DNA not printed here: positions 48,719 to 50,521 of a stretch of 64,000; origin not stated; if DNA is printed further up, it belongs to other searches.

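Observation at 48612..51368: Three-gene operon ArgC-like reductase / ANL adenylating ligase / acyl carrier protein: a candidate discrete carboxylic-acid reductase, or carrier-protein-dependent semialdehyde pathway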

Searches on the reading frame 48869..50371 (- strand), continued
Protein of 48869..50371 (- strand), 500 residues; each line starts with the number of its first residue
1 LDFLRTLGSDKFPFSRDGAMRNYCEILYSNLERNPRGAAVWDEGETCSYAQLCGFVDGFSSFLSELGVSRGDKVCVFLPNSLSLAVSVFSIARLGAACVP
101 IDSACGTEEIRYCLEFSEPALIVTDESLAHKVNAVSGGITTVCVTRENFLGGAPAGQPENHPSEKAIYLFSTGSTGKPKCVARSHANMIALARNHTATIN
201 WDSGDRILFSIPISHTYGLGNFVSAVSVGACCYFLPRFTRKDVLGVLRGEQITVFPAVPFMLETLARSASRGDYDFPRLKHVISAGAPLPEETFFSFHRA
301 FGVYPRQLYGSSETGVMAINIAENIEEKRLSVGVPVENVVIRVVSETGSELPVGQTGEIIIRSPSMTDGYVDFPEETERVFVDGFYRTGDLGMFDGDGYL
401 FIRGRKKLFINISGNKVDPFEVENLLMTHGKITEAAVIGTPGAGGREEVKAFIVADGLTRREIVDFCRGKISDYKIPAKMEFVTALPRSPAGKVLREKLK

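Call 51: search_protein_families(library=ncbifam, proteins=[L070:3-467:+, L070:510-962:+, L070:1131-1535:+, L070:1894-2304:+, L070:2429-3313:+, L070:3260-5023:-, L070:5006-5911:+, L070:6030-6980:-, L070:7152-8321:-, L070:8435-8824:-], max_evalue=0.00001)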
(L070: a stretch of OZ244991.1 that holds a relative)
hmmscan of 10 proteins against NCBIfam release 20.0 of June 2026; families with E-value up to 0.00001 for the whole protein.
L070:3-467:+ (154 aa): 2 families
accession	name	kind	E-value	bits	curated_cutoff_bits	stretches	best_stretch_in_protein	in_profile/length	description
TIGR01850.1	argC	equivalog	1.9e-58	198.3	233.6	1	1-154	192-345/345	N-acetyl-gamma-glutamyl-phosphate reductase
TIGR01851.1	argC_other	equivalog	2.9e-15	56.4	229.85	1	16-140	179-309/310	N-acetyl-gamma-glutamyl-phosphate reductase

L070:510-962:+ (150 aa): 0 families

L070:1131-1535:+ (134 aa): 0 families

L070:1894-2304:+ (136 aa): 0 families

L070:2429-3313:+ (294 aa): 15 families
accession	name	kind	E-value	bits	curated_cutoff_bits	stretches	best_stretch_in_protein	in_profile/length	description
NF008978.0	PRK12324.1-4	equivalog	2.1e-70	237.2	207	1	3-285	30-320/322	decaprenyl-phosphate phosphoribosyltransferase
NF008977.0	PRK12324.1-2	equivalog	3.4e-65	220.4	234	1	8-286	5-289/297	decaprenyl-phosphate phosphoribosyltransferase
NF008976.0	PRK12324.1-1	equivalog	8.3e-57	192.9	474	1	3-286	16-305/306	decaprenyl-phosphate phosphoribosyltransferase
NF006088.0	PRK08238.1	equivalog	1.1e-49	169.4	351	1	5-211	192-396/482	UbiA family prenyltransferase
NF009523.0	PRK12884.1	equivalog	2.4e-14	53.2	269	1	6-169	5-163/279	prenyltransferase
TIGR01475.1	ubiA_other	subfamily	6.1e-12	45.6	180.8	1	30-156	23-150/282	UbiA-like polyprenyltransferase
TIGR01474.1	ubiA_proteo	equivalog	1.5e-10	41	275.45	1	9-148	5-147/282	4-hydroxybenzoate octaprenyltransferase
NF009609.0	PRK13106.1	equivalog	5.2e-09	35.9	349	1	30-157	37-164/301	prenyltransferase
TIGR01476.1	chlor_syn_BchG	subfamily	6.9e-09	35.5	212.3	1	9-128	4-124/283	(bacterio)chlorophyll synthase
NF005742.0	PRK07566.1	equivalog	2.6e-08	33.3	313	1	6-128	29-151/315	chlorophyll synthase ChlG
NF009521.0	PRK12882.1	equivalog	6.6e-08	32.1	296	1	35-141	33-137/280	geranylgeranylglycerol-phosphate geranylgeranyltransferase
TIGR01473.1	cyoE_ctaB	equivalog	1.9e-07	31.2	210.3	1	7-140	2-136/281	heme o synthase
NF009522.0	PRK12883.1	equivalog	1.2e-06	28.3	353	1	29-171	24-166/279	geranylgeranylglycerol-phosphate geranylgeranyltransferase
NF009514.0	PRK12873.1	equivalog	3e-06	26.8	246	1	6-109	11-115/297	4-hydroxybenzoate polyprenyltransferase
NF009515.0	PRK12874.1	equivalog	9.2e-06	25.2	392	1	42-166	48-171/291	4-hydroxybenzoate polyprenyltransferase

L070:3260-5023:- (587 aa): 1 family
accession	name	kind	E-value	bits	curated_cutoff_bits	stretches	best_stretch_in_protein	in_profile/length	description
TIGR02521.1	type_IV_pilW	equivalog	8.6e-12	45.1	154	1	414-520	91-194/234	type IV pilus biogenesis/stability protein PilW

L070:5006-5911:+ (301 aa): 0 families

L070:6030-6980:- (316 aa): 0 families

L070:7152-8321:- (389 aa): 0 families

L070:8435-8824:- (129 aa): 0 families

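Call 63: search_protein_families(library=ncbifam, proteins=[L070:9533-9994:+, L070:8948-9994:+, L070:3-464:+], max_evalue=0.00001)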
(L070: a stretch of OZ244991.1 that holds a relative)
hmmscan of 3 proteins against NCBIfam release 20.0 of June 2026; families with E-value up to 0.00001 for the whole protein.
L070:9533-9994:+ (154 aa): 2 families
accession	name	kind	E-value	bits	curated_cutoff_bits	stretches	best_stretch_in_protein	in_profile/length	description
TIGR01850.1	argC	equivalog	2.2e-45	155.3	233.6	1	2-154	191-345/345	N-acetyl-gamma-glutamyl-phosphate reductase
TIGR01851.1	argC_other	equivalog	4.2e-15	55.8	229.85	1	16-141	177-310/310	N-acetyl-gamma-glutamyl-phosphate reductase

L070:8948-9994:+ (349 aa): 6 families
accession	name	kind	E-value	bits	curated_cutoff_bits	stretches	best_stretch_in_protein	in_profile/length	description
TIGR01850.1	argC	equivalog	1.3e-113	379.7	233.6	1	8-349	1-345/345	N-acetyl-gamma-glutamyl-phosphate reductase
TIGR01851.1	argC_other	equivalog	3.7e-31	108.6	229.85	1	76-336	51-310/310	N-acetyl-gamma-glutamyl-phosphate reductase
NF006416.0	PRK08664.1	subfamily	5.4e-20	71.9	232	1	7-333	3-343/350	aspartate-semialdehyde dehydrogenase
TIGR00978.1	asd_EA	equivalog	8e-19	67.9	301.2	1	8-333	1-340/342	aspartate-semialdehyde dehydrogenase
NF011456.0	PRK14874.1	equivalog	8.3e-10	38.2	223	0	8-110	5-102/346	aspartate-semialdehyde dehydrogenase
TIGR01296.1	asd_B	equivalog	1.2e-06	28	324.2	0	138-202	106-171/339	aspartate-semialdehyde dehydrogenase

L070:3-464:+ (154 aa): 2 families
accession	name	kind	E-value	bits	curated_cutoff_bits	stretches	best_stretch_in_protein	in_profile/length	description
TIGR01850.1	argC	equivalog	1.9e-58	198.3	233.6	1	1-154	192-345/345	N-acetyl-gamma-glutamyl-phosphate reductase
TIGR01851.1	argC_other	equivalog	2.9e-15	56.4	229.85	1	16-140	179-309/310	N-acetyl-gamma-glutamyl-phosphate reductase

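Call 65: find_related_loci(query=L070:3-464:+, collection=metagenome_contigs, flank=10000)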
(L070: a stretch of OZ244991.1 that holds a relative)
Query L070:3-464:+ (154 aa) in metagenome_contigs; peptide patterns used: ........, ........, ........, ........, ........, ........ (x = any residue, [..] = any of these).
600 stretches matched a pattern (row limit reached: there are more); 579 encode a relative of the query (tblastn E <= 1e-3); the best 80 are kept; 80 distinct loci.
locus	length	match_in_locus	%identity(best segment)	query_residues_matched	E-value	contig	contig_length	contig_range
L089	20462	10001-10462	68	1-154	1e-72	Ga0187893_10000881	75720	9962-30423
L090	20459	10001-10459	66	1-154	2e-70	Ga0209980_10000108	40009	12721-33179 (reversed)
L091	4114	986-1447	64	1-154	1e-70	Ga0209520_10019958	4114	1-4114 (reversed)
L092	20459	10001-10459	66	1-154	7e-70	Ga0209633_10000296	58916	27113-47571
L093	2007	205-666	66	1-154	5e-71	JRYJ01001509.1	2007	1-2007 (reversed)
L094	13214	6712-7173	65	1-154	2e-68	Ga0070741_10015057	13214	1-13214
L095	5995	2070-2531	61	1-154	5e-68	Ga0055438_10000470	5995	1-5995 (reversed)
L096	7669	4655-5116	64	1-154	1e-67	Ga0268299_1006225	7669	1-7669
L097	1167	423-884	66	1-154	2e-71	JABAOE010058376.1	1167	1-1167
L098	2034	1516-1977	64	1-154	8e-69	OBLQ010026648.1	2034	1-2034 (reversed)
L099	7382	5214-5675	63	1-154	5e-65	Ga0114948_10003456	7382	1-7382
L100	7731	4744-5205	63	1-154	7e-65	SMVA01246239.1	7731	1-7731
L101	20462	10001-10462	57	1-154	9e-61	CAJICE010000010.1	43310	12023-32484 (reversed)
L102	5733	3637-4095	55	2-154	2e-58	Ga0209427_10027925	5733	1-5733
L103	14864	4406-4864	55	2-154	4e-57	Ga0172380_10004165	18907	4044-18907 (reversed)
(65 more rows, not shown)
